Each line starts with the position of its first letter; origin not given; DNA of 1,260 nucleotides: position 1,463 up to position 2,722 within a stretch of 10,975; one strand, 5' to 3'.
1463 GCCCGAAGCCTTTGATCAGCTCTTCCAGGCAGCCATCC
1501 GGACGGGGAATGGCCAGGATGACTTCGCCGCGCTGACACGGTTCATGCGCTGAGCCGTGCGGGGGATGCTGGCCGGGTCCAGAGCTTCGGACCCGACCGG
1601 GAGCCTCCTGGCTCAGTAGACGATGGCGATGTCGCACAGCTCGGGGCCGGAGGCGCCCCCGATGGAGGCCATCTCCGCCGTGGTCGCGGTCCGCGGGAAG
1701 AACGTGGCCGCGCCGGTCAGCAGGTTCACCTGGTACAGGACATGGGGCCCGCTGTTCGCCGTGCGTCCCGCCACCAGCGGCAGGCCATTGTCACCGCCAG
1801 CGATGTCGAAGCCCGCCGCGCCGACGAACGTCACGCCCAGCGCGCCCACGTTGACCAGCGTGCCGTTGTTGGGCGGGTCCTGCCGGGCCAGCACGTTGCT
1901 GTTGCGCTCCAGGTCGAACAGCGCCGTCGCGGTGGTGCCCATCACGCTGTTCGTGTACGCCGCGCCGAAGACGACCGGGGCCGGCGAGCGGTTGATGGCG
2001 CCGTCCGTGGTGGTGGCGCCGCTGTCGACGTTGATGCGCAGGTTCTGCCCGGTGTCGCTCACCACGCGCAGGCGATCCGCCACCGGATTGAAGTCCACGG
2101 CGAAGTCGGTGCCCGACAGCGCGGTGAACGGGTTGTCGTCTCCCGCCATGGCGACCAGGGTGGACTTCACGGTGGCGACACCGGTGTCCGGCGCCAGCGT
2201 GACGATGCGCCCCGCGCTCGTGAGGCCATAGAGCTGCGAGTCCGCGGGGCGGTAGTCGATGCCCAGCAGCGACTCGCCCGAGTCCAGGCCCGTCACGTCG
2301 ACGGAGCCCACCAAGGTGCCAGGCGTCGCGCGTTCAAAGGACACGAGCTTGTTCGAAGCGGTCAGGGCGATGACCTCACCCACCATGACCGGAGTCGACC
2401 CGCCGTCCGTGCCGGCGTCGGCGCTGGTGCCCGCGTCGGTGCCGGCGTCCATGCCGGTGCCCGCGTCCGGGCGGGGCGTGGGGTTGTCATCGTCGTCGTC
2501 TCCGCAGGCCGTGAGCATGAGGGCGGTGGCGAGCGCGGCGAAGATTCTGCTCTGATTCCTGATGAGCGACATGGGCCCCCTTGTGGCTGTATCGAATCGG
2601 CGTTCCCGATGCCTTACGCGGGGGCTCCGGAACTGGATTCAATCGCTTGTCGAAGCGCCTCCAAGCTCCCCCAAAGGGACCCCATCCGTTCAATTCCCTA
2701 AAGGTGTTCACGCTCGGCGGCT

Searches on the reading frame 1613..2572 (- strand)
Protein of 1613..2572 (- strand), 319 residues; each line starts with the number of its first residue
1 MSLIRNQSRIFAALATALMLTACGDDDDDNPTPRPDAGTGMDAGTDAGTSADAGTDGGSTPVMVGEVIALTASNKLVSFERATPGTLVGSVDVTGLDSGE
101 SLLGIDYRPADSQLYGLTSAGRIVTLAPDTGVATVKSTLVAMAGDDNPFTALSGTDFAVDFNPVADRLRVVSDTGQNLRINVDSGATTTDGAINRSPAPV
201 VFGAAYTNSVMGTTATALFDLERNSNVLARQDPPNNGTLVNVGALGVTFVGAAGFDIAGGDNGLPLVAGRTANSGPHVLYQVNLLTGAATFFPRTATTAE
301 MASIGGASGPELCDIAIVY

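Call 3: search_protein_families(library=pfam, proteins=[window:1613-2572:-], max_evalue=1)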
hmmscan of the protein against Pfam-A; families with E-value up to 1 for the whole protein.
window:1613-2572:- (319 aa): 3 families
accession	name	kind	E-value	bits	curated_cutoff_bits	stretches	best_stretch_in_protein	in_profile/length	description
PF14339.12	DUF4394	-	2.2e-70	237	29.6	1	75-299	1-224/230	Domain of unknown function (DUF4394)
PF03391.21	Nepo_coat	-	0.23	11.4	22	1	58-95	39-76/167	Nepovirus coat protein, central domain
PF13627.12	LptM_cons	-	0.65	10.4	27.3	0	11-24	2-15/23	LPS-assembly lipoprotein LptM, conserved region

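Call 4: search_protein_families(library=ncbifam, proteins=[window:1613-2572:-], max_evalue=1)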
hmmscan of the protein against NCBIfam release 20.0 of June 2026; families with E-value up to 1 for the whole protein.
window:1613-2572:- (319 aa): 5 families
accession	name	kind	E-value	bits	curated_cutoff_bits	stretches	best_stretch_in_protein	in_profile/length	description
NF033765.2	gliding_CglD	equivalog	3.7e-06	25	400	1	6-61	3-61/1124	adventurous gliding motility lipoprotein CglD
NF053527.1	lipo_Cory_WKLS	subfamily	0.0058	16.6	105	1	11-45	4-38/166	WKL family lipoprotein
NF047847.2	SS_mature_LptM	equivalog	0.011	15.8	27.7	1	9-24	6-21/31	LPS translocon maturation chaperone LptM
NF045774.1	cytochro_C551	exception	0.038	14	118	1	10-39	6-34/110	cytochrome c551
NF047408.1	SA0632_fam_LP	equivalog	0.091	12.4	70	1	11-27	6-22/68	SA0632 family lipoprotein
